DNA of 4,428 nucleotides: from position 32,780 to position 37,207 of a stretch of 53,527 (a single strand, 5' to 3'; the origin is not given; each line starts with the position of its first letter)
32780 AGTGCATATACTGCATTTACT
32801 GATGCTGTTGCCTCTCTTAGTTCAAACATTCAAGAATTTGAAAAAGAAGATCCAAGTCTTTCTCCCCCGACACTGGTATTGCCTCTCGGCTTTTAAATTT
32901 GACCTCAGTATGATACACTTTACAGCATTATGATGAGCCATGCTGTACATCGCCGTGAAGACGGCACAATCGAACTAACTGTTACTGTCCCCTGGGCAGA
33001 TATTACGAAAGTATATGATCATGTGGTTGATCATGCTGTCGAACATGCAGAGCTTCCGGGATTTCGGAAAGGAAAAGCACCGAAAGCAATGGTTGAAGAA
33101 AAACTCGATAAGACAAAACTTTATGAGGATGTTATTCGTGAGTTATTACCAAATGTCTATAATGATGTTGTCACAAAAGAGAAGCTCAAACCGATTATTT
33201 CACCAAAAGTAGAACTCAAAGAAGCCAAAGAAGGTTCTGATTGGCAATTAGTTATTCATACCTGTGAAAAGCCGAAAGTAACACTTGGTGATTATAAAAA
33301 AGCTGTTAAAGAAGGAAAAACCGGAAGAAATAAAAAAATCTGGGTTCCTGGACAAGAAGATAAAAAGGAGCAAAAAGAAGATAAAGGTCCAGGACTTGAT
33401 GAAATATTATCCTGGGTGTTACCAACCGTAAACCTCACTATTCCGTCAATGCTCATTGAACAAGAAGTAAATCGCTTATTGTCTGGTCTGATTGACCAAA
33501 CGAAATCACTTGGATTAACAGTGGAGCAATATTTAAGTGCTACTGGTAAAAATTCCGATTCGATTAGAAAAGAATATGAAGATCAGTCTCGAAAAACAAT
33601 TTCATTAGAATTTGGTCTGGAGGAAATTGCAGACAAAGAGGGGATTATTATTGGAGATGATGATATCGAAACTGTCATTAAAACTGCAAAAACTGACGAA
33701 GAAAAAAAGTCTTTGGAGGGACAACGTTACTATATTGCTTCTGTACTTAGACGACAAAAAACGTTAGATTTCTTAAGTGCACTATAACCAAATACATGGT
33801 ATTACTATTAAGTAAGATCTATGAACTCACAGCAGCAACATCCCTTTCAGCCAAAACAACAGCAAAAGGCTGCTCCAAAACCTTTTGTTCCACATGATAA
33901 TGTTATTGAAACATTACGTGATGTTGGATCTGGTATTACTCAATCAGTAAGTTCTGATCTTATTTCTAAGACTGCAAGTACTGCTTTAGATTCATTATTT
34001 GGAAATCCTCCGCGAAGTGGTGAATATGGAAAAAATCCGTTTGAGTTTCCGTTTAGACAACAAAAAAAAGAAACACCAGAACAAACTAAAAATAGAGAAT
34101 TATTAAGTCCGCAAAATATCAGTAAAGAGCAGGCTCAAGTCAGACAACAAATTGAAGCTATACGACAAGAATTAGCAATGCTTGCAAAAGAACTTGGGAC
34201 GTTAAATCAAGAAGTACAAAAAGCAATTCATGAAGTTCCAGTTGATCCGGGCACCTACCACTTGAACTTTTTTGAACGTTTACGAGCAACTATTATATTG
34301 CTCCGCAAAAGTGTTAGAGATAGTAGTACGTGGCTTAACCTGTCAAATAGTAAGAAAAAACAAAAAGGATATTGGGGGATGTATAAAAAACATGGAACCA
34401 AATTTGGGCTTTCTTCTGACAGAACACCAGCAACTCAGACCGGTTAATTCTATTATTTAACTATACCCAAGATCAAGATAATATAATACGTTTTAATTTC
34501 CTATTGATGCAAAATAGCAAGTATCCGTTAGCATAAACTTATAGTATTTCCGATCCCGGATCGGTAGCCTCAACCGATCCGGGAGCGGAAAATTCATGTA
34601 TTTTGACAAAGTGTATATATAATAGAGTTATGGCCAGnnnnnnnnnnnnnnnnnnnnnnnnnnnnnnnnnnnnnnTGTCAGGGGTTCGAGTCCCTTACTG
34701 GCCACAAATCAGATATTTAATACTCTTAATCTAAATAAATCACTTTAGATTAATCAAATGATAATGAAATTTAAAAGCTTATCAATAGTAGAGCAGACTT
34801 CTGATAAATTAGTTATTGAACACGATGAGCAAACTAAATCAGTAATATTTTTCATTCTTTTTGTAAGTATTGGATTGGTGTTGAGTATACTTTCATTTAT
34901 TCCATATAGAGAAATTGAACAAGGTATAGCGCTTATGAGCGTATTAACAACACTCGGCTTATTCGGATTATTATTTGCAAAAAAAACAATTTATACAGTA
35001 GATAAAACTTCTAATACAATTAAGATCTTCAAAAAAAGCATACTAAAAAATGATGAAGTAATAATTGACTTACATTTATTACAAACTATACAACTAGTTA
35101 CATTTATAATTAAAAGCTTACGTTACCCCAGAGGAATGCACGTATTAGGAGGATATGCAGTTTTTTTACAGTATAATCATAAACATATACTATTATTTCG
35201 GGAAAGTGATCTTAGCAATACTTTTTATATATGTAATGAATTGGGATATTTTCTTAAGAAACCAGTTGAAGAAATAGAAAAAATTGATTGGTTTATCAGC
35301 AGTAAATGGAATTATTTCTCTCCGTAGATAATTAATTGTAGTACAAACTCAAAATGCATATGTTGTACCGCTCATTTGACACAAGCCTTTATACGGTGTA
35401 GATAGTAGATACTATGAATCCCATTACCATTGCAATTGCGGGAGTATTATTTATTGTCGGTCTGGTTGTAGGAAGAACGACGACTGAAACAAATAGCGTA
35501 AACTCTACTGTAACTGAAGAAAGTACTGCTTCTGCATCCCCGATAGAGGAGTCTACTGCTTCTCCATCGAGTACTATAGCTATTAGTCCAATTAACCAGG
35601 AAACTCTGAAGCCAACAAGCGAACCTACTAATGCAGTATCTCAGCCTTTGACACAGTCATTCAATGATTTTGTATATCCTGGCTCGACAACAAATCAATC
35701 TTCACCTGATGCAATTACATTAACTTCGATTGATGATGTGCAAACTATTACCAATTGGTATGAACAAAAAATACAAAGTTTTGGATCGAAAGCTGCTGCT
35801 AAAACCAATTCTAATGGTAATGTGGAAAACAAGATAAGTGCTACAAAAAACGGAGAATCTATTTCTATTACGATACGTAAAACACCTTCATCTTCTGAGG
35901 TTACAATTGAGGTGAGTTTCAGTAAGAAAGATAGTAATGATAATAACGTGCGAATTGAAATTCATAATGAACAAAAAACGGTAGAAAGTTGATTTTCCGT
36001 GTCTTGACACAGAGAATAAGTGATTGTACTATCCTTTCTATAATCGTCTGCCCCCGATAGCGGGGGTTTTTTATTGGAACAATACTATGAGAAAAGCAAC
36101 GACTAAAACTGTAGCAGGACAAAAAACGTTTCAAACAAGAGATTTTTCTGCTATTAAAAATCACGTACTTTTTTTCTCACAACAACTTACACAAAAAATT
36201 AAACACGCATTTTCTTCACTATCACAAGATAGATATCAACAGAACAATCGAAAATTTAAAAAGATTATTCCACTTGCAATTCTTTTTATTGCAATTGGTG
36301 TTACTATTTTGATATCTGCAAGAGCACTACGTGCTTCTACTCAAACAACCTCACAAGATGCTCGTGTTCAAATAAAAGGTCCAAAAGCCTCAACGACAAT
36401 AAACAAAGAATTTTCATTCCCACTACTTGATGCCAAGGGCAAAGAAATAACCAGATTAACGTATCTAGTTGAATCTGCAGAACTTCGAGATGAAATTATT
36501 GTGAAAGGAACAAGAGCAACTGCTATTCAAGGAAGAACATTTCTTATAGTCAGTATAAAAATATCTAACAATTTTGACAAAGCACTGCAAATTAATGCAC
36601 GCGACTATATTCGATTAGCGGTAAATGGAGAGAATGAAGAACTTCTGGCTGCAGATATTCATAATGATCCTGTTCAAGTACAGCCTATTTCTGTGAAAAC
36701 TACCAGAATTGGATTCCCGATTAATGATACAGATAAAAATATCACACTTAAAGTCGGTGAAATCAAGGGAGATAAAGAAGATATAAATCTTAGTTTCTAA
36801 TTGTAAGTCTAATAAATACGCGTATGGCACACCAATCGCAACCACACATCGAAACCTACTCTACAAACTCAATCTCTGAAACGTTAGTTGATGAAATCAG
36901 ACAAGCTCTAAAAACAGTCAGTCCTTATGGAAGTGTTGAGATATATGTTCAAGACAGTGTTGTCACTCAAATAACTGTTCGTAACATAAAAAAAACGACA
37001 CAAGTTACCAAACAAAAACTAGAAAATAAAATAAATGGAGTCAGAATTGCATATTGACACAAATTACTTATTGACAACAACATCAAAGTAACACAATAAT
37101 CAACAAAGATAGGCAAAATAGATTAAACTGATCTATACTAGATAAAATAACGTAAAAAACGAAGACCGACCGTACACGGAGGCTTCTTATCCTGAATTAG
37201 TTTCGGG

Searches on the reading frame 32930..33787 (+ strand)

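Call 71: search_protein_families(library=pfam, proteins=[window:32930-33787:+], max_evalue=0.001)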
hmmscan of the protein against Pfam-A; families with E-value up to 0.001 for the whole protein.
window:32930-33787:+ (285 aa): 2 families
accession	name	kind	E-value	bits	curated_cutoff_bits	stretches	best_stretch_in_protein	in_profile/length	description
PF05697.18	Trigger_N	-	6.6e-28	98.2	22.2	1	2-125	1-123/144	Bacterial trigger factor protein (TF)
PF05698.19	Trigger_C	-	1.7e-15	57.9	22.7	1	157-282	27-160/162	Bacterial trigger factor protein (TF) C-terminus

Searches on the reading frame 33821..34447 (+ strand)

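Call 71: search_protein_families(library=pfam, proteins=[window:33821-34447:+], max_evalue=0.001)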
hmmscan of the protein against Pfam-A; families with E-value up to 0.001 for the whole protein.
window:33821-34447:+ (208 aa): 1 family
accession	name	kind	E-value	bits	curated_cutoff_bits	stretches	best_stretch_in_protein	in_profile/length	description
PF18904.5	DUF5660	-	9e-38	129.3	24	1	103-208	2-109/109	Domain of unknown function (DUF5660)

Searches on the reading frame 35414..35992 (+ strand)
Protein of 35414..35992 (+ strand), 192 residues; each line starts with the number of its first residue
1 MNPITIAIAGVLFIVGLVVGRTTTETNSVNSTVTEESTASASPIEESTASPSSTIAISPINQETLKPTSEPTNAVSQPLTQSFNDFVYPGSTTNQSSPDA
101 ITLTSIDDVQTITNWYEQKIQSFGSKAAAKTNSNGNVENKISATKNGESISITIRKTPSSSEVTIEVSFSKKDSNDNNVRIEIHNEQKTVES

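Call 3: search_protein_families(library=pfam, proteins=[window:35414-35992:+], max_evalue=1)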
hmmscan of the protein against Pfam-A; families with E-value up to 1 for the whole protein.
window:35414-35992:+ (192 aa): 1 family
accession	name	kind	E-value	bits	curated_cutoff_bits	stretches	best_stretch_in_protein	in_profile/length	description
PF23290.1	KOW5_SPT5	-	0.087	12.8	27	1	172-190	21-39/46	Transcription elongation factor SPT5, fifth KOW domain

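Call 4: search_protein_families(library=ncbifam, proteins=[window:35414-35992:+], max_evalue=1)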
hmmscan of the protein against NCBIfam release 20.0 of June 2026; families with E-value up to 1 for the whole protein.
window:35414-35992:+ (192 aa): 1 family
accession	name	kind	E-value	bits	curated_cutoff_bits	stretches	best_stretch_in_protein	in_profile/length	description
NF040965.1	MamP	equivalog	0.23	11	300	1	3-121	4-107/290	magnetosome magnetite formation protein MamP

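Call 52: search_protein_families(library=pfam, alignment_id=A4, max_evalue=0.01)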
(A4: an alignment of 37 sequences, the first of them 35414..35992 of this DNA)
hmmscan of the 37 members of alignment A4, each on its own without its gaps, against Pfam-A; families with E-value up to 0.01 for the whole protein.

A. member 1, window:35414-35992:+ (192 aa): 0 families

B. families by the number of members that match (of 37 scanned): 5 families
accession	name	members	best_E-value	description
PF01917.21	Arch_flagellin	1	0.0014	Archaebacterial flagellin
PF17247.7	DUF5316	1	0.0053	Family of unknown function (DUF5316)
PF16940.10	Tic110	1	0.0055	Chloroplast envelope transporter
PF23714.1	Rv3627c_N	1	0.0067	Carboxypeptidase Rv3627c-like, N-terminal domain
PF04145.20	Ctr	1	0.0098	Ctr copper transporter family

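Call 54: search_solved_structures(query=A4, max_evalue=1)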
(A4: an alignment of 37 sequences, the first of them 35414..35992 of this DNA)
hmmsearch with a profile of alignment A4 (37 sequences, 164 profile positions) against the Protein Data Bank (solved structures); distinct sequences matched with E-value up to 1: 1.
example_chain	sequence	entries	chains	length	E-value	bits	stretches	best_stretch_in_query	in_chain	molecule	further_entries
5ot1_A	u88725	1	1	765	0.96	12.5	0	5-65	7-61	Pullulanase type II, GH13 family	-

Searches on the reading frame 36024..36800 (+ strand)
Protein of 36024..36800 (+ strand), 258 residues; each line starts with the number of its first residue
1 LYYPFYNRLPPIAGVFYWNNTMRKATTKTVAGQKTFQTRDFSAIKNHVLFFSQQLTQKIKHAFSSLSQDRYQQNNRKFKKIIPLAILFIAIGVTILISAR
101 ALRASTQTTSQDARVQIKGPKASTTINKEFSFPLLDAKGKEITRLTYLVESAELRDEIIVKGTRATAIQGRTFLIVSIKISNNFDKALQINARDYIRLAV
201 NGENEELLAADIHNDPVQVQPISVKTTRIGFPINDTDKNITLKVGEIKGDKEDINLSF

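Call 3: search_protein_families(library=pfam, proteins=[window:36024-36800:+], max_evalue=1)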
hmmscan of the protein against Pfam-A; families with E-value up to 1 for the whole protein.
window:36024-36800:+ (258 aa): 6 families
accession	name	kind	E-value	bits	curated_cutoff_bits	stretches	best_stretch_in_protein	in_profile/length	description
PF16729.10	DUF5067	-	0.018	15.4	27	1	162-245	32-125/126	Domain of unknown function (DUF5067)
PF16112.10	DUF4830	-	0.03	15.2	23.5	1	123-157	32-66/84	Domain of unknown function (DUF4830)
PF05739.25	SNARE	-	0.05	14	26.8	1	69-92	28-51/53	SNARE domain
PF11611.13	DUF4352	-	0.064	14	25.9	1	163-244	27-112/122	Domain of unknown function (DUF4352)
PF18338.7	BppL_N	-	0.17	11.9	25.8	1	27-38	11-22/25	Lower baseplate protein N-terminal domain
PF10001.14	DUF2242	-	0.25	11.9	25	1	23-77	16-72/121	Uncharacterized protein conserved in bacteria (DUF2242)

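Call 4: search_protein_families(library=ncbifam, proteins=[window:36024-36800:+], max_evalue=1)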
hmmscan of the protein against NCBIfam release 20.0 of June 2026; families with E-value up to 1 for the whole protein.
window:36024-36800:+ (258 aa): 1 family
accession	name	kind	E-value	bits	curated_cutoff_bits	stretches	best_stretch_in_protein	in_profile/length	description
NF001488.0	PRK00346.1-1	equivalog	0.13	11.5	396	1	152-223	95-166/253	5'/3'-nucleotidase SurE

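Call 51: search_protein_families(library=pfam, alignment_id=A3, max_evalue=0.01)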
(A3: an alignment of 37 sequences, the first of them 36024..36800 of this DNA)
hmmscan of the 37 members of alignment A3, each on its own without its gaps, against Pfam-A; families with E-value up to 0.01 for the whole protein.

A. member 1, window:36024-36800:+ (258 aa): 0 families

B. families by the number of members that match (of 37 scanned): 2 families
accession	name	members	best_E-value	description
PF11611.13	DUF4352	2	0.00031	Domain of unknown function (DUF4352)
PF16112.10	DUF4830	1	0.0032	Domain of unknown function (DUF4830)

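Call 53: search_solved_structures(query=A3, max_evalue=1)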
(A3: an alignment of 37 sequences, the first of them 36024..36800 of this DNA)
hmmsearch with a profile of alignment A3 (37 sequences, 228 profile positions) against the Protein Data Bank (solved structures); distinct sequences matched with E-value up to 1: 0.

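Call 70: find_homologous_proteins(query=A3, max_evalue=0.001)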
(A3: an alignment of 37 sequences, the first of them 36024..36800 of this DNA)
Query A3 (37 sequences) (258 aa, profile of the alignment): 621 proteins with E <= 0.001 among 8000 candidates; the best 120 are listed.
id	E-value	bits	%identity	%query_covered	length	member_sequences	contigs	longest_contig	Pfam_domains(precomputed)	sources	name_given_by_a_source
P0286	2.1e-85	304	52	92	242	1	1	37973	-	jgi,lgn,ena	-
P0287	4.4e-85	303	58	86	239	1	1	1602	-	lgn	-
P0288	4.7e-85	303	100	100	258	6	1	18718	-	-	-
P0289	4.7e-85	303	92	92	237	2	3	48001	-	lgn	-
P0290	6.7e-84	299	52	81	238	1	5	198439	-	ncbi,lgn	-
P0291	1.6e-83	298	53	82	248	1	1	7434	-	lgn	-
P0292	3.1e-83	297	52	87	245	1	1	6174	-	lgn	-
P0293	3.6e-83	297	55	91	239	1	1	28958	-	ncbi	-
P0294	4.1e-83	297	50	85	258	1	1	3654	-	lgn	-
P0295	7.8e-83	296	49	93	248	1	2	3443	-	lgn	-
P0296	1.6e-82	295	45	92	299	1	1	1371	-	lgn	-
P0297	2.5e-82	294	59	86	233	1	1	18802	-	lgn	-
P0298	3.1e-82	294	52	85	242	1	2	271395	-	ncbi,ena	-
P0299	4.1e-82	294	57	50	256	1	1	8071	-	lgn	-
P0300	6.9e-82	293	58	57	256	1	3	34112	-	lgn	-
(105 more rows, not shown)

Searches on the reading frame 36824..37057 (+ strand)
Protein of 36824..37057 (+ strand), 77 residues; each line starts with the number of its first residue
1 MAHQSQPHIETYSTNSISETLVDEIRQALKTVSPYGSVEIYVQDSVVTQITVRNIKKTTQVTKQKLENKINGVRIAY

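Call 3: search_protein_families(library=pfam, proteins=[window:36824-37057:+], max_evalue=1)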
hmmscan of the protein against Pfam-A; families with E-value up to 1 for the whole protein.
window:36824-37057:+ (77 aa): 2 families
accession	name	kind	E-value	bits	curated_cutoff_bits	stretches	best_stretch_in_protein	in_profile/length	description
PF10055.14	DUF2292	-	1.3e-07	31.5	22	1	22-50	2-29/37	Uncharacterized small protein (DUF2292)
PF01523.21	PmbA_TldD_1st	-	0.28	11.8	20.9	0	38-54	1-17/65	PmbA/TldA metallopeptidase domain 1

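Call 4: search_protein_families(library=ncbifam, proteins=[window:36824-37057:+], max_evalue=1)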
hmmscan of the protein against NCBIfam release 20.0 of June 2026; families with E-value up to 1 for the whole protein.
window:36824-37057:+ (77 aa): 1 family
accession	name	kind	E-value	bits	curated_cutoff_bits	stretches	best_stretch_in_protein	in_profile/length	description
NF033785.1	sulfur_OscA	equivalog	0.0045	17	85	1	20-52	15-46/60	sulfur starvation response protein OscA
